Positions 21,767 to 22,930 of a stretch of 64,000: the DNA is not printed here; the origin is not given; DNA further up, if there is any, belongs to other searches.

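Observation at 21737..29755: About 100-bp direct repeats bracketing an 8-kb segment that carries the integrase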

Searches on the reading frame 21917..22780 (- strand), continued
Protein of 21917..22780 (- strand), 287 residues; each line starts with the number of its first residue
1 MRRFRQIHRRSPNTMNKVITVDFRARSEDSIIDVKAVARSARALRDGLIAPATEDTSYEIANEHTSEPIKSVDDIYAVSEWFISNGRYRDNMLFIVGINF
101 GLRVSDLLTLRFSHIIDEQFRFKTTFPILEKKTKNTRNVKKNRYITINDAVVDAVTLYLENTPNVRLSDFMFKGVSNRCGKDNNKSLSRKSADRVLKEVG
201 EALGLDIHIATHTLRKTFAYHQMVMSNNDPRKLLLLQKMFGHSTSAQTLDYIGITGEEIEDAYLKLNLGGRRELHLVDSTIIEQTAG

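Call 60: get_annotated_region(hit=H29, flank=2500)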
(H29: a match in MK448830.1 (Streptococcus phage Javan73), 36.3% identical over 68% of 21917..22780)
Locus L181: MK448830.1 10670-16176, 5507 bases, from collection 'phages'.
description: Streptococcus phage Javan73, complete genome.
organism: Streptococcus phage Javan73 (NCBI taxid 2548304)
taxonomy: Viruses; Duplodnaviria; Heunggongvirae; Uroviricota; Caudoviricetes
host: Streptococcus anginosus J4211; source: -; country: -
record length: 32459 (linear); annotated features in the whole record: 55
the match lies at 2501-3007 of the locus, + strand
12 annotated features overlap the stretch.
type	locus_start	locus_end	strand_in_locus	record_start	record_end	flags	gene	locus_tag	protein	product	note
CDS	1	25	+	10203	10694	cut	-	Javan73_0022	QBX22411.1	DNA binding protein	-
CDS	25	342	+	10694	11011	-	-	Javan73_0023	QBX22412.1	hypothetical protein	-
CDS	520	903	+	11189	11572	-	-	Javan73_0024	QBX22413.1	hypothetical protein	-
CDS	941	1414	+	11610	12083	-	-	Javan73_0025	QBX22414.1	hypothetical protein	-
CDS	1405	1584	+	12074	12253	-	-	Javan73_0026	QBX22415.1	hypothetical protein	-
CDS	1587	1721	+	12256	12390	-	-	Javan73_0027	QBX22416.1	hypothetical protein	-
CDS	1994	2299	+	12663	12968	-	-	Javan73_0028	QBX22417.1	transcriptional regulator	-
CDS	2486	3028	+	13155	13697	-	-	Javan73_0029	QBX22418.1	site-specific recombinase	prophage LambdaSa2, site-specific recombinase, phage integrase family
CDS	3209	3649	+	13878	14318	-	-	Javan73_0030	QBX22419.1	hypothetical protein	-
CDS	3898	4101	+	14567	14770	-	-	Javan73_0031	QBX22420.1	homing endonuclease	-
CDS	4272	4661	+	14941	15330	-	-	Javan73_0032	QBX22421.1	terminase small subunit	-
CDS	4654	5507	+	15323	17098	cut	-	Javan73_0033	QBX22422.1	terminase large subunit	-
